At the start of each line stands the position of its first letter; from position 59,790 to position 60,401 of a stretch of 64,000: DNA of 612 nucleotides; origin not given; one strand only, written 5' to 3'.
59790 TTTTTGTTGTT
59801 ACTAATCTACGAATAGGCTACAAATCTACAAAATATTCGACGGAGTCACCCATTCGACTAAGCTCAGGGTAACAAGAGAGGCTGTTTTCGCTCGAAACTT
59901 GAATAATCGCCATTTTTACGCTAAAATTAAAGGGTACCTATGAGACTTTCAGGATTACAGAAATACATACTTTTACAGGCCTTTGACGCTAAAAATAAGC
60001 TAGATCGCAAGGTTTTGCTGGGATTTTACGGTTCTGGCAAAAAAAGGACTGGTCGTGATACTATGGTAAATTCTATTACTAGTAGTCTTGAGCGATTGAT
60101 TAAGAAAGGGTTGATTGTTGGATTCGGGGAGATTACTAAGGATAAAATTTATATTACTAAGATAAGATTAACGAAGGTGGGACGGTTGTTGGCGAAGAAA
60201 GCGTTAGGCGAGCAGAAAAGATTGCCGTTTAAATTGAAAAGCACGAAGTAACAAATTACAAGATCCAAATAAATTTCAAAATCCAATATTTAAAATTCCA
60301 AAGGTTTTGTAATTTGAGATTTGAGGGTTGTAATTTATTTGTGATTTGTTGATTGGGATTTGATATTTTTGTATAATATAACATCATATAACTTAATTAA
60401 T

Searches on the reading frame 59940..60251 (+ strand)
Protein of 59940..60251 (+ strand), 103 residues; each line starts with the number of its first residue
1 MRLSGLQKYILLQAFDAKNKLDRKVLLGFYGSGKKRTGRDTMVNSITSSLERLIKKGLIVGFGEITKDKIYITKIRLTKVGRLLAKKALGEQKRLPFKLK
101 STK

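Call 27: find_encoding_contigs(protein=window:59940-60251:+, flank=10000, max_places=10)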
Protein window:59940-60251:+ (103 aa): 2 contigs read that carry it; 2 places shown.
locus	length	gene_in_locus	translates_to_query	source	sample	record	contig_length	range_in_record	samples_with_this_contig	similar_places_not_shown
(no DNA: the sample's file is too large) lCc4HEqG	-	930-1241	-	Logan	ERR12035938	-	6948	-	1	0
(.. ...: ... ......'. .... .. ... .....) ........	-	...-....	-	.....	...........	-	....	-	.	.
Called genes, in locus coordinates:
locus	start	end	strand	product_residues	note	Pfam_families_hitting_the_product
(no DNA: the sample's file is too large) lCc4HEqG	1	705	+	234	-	?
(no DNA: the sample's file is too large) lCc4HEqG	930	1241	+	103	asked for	-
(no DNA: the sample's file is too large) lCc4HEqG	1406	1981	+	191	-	PF04073:tRNA_edit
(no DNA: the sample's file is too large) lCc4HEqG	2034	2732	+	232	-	PF02616:SMC_ScpA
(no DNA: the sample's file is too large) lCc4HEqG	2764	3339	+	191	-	PF04079:SMC_ScpB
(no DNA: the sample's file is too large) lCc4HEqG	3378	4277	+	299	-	PF00768:Peptidase_S11, PF13354:Beta-lactamase2 (weak)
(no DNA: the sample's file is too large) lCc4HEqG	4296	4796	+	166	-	PF06695:Sm_multidrug_ex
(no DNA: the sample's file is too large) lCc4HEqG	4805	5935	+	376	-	PF13439:Glyco_transf_4, PF20706:GT4-conflict, PF00534:Glycos_transf_1, PF13692:Glyco_trans_1_4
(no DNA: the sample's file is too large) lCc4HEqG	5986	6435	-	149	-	-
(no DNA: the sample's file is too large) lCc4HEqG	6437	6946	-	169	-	?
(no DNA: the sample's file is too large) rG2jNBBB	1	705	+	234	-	?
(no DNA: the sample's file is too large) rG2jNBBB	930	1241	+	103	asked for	-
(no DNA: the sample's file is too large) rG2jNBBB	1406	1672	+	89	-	?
